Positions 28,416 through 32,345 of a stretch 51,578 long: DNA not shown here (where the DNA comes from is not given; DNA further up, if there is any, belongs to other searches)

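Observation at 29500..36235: A roughly 7-kb stretch with strong C/T (pyrimidine) bias on the coding strand leaves several + frames open for hundreds of codons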

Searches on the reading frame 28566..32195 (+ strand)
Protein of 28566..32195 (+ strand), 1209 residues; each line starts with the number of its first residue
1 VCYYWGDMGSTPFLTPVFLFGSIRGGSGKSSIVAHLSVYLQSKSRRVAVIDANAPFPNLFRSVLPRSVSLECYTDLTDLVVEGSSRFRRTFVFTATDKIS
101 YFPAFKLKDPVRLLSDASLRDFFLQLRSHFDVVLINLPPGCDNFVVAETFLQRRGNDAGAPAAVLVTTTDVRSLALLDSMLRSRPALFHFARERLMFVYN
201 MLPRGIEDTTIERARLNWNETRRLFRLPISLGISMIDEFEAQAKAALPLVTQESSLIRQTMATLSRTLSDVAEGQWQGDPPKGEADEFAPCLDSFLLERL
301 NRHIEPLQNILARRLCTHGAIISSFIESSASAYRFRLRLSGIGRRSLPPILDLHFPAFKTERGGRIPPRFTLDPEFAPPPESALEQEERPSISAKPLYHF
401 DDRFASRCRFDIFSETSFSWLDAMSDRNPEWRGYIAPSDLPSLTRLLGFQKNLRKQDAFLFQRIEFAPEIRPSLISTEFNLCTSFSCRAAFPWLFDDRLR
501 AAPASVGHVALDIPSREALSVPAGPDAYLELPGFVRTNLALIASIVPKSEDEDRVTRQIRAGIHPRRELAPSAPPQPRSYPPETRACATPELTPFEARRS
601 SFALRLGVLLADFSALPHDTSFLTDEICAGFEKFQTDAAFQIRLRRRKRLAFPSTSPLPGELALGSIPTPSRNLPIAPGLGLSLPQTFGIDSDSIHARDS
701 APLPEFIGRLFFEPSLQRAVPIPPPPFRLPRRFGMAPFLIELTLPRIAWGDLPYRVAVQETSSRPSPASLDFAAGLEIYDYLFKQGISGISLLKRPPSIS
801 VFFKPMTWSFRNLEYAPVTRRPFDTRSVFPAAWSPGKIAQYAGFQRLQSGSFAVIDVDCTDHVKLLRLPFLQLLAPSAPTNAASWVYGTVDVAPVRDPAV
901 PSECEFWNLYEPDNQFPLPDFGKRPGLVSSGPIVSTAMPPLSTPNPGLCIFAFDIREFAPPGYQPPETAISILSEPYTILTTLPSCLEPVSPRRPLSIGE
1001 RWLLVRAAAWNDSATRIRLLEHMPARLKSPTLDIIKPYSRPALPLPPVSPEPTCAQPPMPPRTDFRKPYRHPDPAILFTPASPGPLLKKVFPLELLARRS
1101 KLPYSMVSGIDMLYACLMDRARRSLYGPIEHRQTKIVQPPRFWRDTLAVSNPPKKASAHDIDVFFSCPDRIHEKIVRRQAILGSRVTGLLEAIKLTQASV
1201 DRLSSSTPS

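Call 6: search_protein_families(library=pfam, proteins=[window:28566-32195:+], max_evalue=0.01)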
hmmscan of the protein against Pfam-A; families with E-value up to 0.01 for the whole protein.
window:28566-32195:+ (1209 aa): 4 families
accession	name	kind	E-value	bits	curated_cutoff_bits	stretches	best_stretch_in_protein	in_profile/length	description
PF01656.29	CbiA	-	1.9e-05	25.1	25.4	1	22-60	5-43/125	CobQ/CobB/MinD/ParA nucleotide binding domain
PF10609.15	ParA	-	0.0014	18.5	27.1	0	19-53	7-41/246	NUBPL iron-transfer P-loop NTPase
PF06564.18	CBP_BcsQ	-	0.0021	18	21.3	1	22-54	8-40/234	Cellulose biosynthesis protein BcsQ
PF09140.17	MipZ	-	0.0033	17.2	20.7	1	19-53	4-38/262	ATPase MipZ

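Call 9: find_homologous_proteins(query=window:28566-32192:+)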
Query window:28566-32192:+ (1209 aa): 13 proteins with E <= 0.001 among 8000 candidates.
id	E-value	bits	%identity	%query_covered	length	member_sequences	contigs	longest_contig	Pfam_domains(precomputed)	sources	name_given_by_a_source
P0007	0.0e+0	2745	100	100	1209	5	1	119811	PF01656.30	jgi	-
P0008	0.0e+0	2255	83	99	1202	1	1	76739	PF01656.30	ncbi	-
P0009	0.0e+0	2027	75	99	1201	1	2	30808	PF01656.30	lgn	-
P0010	0.0e+0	1578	61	99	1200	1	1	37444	PF01656.30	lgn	-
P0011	0.0e+0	1484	77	70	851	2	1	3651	-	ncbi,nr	ncbi:MAG: hypothetical protein BWY66_00940 [bacterium ADurb.Bin374]|nr:MAG: hypothetical protein BWY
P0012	2.7e-215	736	57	42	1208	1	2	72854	PF01656.30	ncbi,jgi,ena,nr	ncbi:MAG TPA: division plane positioning ATPase MipZ [Candidatus Ozemobacteraceae bacterium]|nr:divi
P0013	3.4e-158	547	54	26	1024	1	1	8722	-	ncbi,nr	ncbi:MAG TPA: hypothetical protein PKM25_00860, partial [Candidatus Ozemobacteraceae bacterium]|nr:h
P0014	4.4e-102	361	40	41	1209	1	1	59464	-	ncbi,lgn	-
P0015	1.2e-92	330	42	41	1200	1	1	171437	PF01656.30,PF13614.13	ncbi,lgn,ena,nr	ncbi:MAG: hypothetical protein GX442_18995 [Candidatus Riflebacteria bacterium]|nr:hypothetical prot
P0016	7.3e-75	271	34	40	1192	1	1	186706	-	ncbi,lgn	ncbi:MAG: hypothetical protein Kow0029_05640 [Candidatus Rifleibacteriota bacterium]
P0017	1.2e-55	207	33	33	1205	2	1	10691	PF01656.30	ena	-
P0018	7.8e-55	204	32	36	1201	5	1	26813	PF01656.30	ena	-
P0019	5.1e-53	198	33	33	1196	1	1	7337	-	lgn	-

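Call 10: find_encoding_contigs(protein=P0007, flank=10000, max_places=3)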
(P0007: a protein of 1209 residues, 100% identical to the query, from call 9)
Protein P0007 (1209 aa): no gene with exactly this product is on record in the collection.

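Call 11: find_encoding_contigs(protein=P0008, flank=10000, max_places=3)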
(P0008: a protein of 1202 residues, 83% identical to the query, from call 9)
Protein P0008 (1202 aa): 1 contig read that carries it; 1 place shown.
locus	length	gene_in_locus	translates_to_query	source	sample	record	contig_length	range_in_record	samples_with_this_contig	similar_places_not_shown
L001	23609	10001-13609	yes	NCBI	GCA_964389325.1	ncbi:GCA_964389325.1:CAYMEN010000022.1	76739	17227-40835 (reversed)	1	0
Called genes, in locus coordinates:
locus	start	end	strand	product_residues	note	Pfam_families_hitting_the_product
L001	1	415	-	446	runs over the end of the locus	PF00675:Peptidase_M16, PF05193:Peptidase_M16_C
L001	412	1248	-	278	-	PF04079:SMC_ScpB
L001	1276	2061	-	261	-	PF02616:SMC_ScpA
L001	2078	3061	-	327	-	PF00579:tRNA-synt_1b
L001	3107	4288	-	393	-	PF13428:TPR_14 (faint), PF13432:TPR_16 (faint), PF07719:TPR_2 (faint), PF14559:TPR_19 (faint), PF00515:TPR_1 (faint), PF13414:TPR_11 (faint)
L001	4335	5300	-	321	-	-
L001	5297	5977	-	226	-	PF13487:HD_5, PF01966:HD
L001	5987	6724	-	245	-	-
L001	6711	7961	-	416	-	PF12895:ANAPC3 (faint), PF13176:TPR_7 (faint), PF13424:TPR_12 (faint), PF20308:TPR-S (faint), PF24575:TPR_Slam (faint), PF00515:TPR_1 (faint), PF13432:TPR_16 (weak), PF13525:YfiO, +7 more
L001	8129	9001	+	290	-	PF02195:ParB_N, PF17762:HTH_ParB, PF23552:ParB_C (weak)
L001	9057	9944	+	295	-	PF00753:Lactamase_B, PF12706:Lactamase_B_2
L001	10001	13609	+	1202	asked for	PF01656:CbiA (weak)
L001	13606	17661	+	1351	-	-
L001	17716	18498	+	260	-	PF00481:PP2C, PF13672:PP2C_2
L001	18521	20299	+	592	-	-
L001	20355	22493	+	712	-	-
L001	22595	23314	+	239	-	PF08448:PAS_4, PF13426:PAS_9 (weak)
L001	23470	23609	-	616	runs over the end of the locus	PF00128:Alpha-amylase, PF00686:CBM_20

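Call 12: find_encoding_contigs(protein=P0009, flank=10000, max_places=2)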
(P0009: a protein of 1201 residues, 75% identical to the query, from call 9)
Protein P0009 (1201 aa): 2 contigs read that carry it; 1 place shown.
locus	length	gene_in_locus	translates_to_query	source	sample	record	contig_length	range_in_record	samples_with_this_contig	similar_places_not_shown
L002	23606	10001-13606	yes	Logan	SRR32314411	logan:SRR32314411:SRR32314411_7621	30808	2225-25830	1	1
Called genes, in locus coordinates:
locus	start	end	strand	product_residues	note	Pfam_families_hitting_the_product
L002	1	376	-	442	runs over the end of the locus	PF00675:Peptidase_M16, PF05193:Peptidase_M16_C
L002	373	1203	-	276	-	PF04079:SMC_ScpB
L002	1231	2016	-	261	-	PF02616:SMC_ScpA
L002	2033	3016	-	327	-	PF00579:tRNA-synt_1b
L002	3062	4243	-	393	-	PF13174:TPR_6 (faint), PF13371:TPR_9 (faint), PF13428:TPR_14 (faint), PF13432:TPR_16 (faint), PF00515:TPR_1 (faint), PF14559:TPR_19 (weak), PF07719:TPR_2 (weak), PF13414:TPR_11 (weak)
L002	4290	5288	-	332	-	-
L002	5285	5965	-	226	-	PF13487:HD_5, PF01966:HD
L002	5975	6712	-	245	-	-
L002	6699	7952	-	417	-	PF14938:SNAP (faint), PF13424:TPR_12 (faint), PF24575:TPR_Slam (faint), PF00515:TPR_1 (faint), PF07719:TPR_2 (faint), PF13174:TPR_6 (faint), PF13512:TPR_18 (weak), PF13525:YfiO, +8 more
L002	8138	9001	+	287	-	PF02195:ParB_N, PF17762:HTH_ParB, PF23552:ParB_C (weak)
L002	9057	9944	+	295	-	PF00753:Lactamase_B, PF12706:Lactamase_B_2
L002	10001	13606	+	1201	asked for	PF01656:CbiA (weak)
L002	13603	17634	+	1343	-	-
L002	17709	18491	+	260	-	PF00481:PP2C, PF13672:PP2C_2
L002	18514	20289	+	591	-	-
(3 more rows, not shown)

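Call 13: find_encoding_contigs(protein=P0010, flank=10000, max_places=2)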
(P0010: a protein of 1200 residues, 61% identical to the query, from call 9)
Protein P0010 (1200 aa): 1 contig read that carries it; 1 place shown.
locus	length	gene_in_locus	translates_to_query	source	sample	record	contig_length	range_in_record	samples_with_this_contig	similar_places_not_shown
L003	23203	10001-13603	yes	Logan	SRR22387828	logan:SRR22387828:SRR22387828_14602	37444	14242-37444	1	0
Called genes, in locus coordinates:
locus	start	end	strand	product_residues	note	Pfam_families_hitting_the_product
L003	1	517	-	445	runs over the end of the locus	PF00675:Peptidase_M16, PF05193:Peptidase_M16_C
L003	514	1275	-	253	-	PF04079:SMC_ScpB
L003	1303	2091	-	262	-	PF02616:SMC_ScpA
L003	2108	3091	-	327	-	PF00579:tRNA-synt_1b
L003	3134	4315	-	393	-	PF14559:TPR_19 (faint), PF12895:ANAPC3 (faint), PF13174:TPR_6 (faint), PF13181:TPR_8 (faint), PF07719:TPR_2 (weak), PF13371:TPR_9 (weak), PF13414:TPR_11 (weak), PF13432:TPR_16 (weak), +3 more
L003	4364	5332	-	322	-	-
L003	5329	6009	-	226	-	PF13487:HD_5, PF01966:HD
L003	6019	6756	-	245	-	-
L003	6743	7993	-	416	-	PF13371:TPR_9 (faint), PF13431:TPR_17 (faint), PF14559:TPR_19 (faint), PF20308:TPR-S (faint), PF24575:TPR_Slam (faint), PF00515:TPR_1 (faint), PF07719:TPR_2 (faint), PF13525:YfiO (weak), +8 more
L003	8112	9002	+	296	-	PF02195:ParB_N, PF17762:HTH_ParB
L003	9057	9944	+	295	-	PF00753:Lactamase_B, PF12706:Lactamase_B_2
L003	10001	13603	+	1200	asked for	PF01656:CbiA (weak)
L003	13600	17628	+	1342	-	-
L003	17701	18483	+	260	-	PF00481:PP2C, PF13672:PP2C_2, PF07228:SpoIIE (faint)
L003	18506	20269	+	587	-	-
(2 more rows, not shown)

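Call 14: find_encoding_contigs(protein=P0012, flank=10000, max_places=2)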
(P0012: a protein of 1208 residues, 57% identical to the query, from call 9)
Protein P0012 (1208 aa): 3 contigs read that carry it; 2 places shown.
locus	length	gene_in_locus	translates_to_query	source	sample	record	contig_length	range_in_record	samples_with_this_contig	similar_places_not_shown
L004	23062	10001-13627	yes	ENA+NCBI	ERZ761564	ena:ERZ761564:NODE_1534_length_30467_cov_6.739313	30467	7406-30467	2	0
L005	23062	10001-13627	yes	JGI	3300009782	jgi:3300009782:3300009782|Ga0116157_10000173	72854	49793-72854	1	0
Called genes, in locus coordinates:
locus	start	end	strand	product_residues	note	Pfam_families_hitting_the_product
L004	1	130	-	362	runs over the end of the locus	PF01321:Creatinase_N, PF00557:Peptidase_M24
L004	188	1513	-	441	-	PF00675:Peptidase_M16, PF05193:Peptidase_M16_C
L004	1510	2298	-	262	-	PF04079:SMC_ScpB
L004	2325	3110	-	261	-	PF02616:SMC_ScpA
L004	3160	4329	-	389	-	PF14559:TPR_19 (faint), PF07719:TPR_2 (faint), PF13428:TPR_14 (faint), PF13432:TPR_16 (faint), PF00515:TPR_1 (faint), PF13414:TPR_11 (weak)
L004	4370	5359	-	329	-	-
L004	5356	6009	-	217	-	PF13487:HD_5, PF01966:HD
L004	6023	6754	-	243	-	-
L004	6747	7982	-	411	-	PF13428:TPR_14 (faint), PF13431:TPR_17 (faint), PF14559:TPR_19 (faint), PF00515:TPR_1 (faint), PF13424:TPR_12 (weak), PF13432:TPR_16 (weak), PF13525:YfiO (weak), PF13174:TPR_6 (weak), +4 more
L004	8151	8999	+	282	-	PF02195:ParB_N, PF17762:HTH_ParB, PF10076:Phage_Mu_Gp48 (faint), PF23552:ParB_C (weak)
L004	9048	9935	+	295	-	PF00753:Lactamase_B, PF23023:Anti-Pycsar_Apyc1 (weak), PF12706:Lactamase_B_2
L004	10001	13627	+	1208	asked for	PF01656:CbiA (weak)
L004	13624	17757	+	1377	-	-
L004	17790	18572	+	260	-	PF00481:PP2C, PF13672:PP2C_2, PF07228:SpoIIE (weak)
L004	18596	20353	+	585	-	-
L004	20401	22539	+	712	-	-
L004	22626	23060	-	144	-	PF00686:CBM_20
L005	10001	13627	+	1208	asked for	PF01656:CbiA (weak)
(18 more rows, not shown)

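Call 15: find_encoding_contigs(protein=P0015, flank=10000, max_places=2)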
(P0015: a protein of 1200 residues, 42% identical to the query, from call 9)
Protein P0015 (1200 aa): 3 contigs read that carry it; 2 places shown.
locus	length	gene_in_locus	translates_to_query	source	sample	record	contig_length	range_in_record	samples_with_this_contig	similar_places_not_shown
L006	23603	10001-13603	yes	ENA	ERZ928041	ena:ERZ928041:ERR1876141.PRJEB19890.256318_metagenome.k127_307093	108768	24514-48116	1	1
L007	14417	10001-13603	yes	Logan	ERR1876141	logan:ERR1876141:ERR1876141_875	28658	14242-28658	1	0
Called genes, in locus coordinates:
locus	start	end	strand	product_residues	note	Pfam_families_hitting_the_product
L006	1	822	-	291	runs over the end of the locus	PF04079:SMC_ScpB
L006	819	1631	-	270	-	PF02616:SMC_ScpA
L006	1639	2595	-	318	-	PF00579:tRNA-synt_1b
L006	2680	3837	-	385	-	PF13174:TPR_6 (faint), PF14559:TPR_19 (faint), PF00515:TPR_1 (faint), PF12895:ANAPC3 (weak), PF07719:TPR_2 (weak)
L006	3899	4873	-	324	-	-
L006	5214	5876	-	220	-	PF13487:HD_5, PF01966:HD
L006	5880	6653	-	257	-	-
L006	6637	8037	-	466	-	PF13525:YfiO (faint), PF24575:TPR_Slam (faint), PF07719:TPR_2 (faint), PF13174:TPR_6 (faint), PF13176:TPR_7 (faint), PF13181:TPR_8 (faint), PF13424:TPR_12 (faint), PF13428:TPR_14 (faint), +2 more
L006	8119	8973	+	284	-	PF02195:ParB_N, PF17762:HTH_ParB, PF23552:ParB_C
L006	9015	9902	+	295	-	PF00753:Lactamase_B (weak), PF23023:Anti-Pycsar_Apyc1 (weak), PF12706:Lactamase_B_2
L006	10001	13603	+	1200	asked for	PF01656:CbiA (weak), PF13614:AAA_31 (faint)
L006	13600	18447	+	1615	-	-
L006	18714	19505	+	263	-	PF13672:PP2C_2, PF00481:PP2C, PF07228:SpoIIE (faint)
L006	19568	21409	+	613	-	-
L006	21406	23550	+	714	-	-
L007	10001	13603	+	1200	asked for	PF01656:CbiA (weak), PF13614:AAA_31 (faint)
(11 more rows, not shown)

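Call 17: find_encoding_contigs(protein=P0016, flank=10000, max_places=1)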
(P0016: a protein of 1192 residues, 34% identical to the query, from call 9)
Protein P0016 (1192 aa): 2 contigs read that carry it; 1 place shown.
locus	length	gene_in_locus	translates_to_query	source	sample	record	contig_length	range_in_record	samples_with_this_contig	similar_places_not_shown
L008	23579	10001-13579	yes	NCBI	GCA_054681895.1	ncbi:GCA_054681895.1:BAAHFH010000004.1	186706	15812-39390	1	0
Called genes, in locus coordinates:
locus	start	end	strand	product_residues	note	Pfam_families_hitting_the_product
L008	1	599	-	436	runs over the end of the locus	PF00675:Peptidase_M16, PF05193:Peptidase_M16_C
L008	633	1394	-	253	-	PF04079:SMC_ScpB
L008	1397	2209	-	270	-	PF02616:SMC_ScpA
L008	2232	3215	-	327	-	PF00579:tRNA-synt_1b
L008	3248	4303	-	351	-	PF26725:TPR_INTS8_3 (faint), PF00515:TPR_1 (weak), PF07719:TPR_2 (weak), PF13414:TPR_11, PF21033:RMD1-3 (weak), PF13431:TPR_17 (weak), PF00515:TPR_1, PF07719:TPR_2, +12 more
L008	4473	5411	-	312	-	-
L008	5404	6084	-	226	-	PF13487:HD_5, PF01966:HD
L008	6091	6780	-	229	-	-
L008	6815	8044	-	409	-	PF00515:TPR_1 (faint), PF07719:TPR_2 (faint), PF13176:TPR_7 (faint), PF13181:TPR_8 (faint), PF13424:TPR_12 (faint), PF13428:TPR_14 (faint), PF13525:YfiO (weak), PF13174:TPR_6, +5 more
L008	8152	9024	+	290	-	PF02195:ParB_N, PF17762:HTH_ParB, PF23552:ParB_C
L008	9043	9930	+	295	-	PF12706:Lactamase_B_2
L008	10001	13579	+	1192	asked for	-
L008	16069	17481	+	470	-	-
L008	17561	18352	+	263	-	PF13672:PP2C_2, PF00481:PP2C (weak), PF07228:SpoIIE (faint)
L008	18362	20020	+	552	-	-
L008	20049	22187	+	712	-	-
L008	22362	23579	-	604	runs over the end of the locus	PF00128:Alpha-amylase, PF00686:CBM_20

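Call 18: find_encoding_contigs(protein=P0014, flank=10000, max_places=1)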
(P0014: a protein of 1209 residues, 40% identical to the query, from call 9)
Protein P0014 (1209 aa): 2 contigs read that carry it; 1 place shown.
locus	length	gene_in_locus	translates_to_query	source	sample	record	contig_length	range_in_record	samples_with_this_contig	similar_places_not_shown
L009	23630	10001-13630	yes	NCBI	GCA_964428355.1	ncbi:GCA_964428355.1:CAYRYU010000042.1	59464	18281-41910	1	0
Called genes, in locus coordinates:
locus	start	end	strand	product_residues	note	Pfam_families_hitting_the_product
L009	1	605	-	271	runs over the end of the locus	PF04079:SMC_ScpB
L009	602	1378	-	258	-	PF02616:SMC_ScpA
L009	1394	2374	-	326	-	PF00579:tRNA-synt_1b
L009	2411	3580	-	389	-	PF11611:DUF4352 (weak), PF12895:ANAPC3 (faint), PF25063:ARM_TT21_C (faint), PF13414:TPR_11 (faint), PF13431:TPR_17 (faint), PF14559:TPR_19 (faint), PF23914:TPR_CcmH_CycH (faint), PF07719:TPR_2 (weak), +7 more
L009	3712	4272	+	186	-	-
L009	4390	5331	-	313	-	-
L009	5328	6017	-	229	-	PF13487:HD_5, PF01966:HD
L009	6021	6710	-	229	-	-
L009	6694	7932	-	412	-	PF20308:TPR-S (faint), PF13174:TPR_6 (faint), PF13424:TPR_12 (faint), PF13512:TPR_18 (faint), PF14938:SNAP (faint), PF24575:TPR_Slam (faint), PF00515:TPR_1 (faint), PF13525:YfiO (weak), +7 more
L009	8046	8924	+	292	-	PF02195:ParB_N, PF17762:HTH_ParB, PF23552:ParB_C (weak)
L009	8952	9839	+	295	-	PF00753:Lactamase_B (weak), PF23023:Anti-Pycsar_Apyc1 (faint), PF12706:Lactamase_B_2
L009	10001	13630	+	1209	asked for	-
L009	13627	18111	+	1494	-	-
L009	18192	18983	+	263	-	PF00481:PP2C, PF13672:PP2C_2, PF07228:SpoIIE (faint)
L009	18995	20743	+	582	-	-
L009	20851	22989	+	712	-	-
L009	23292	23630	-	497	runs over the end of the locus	PF00482:T2SSF, PF00437:T2SSE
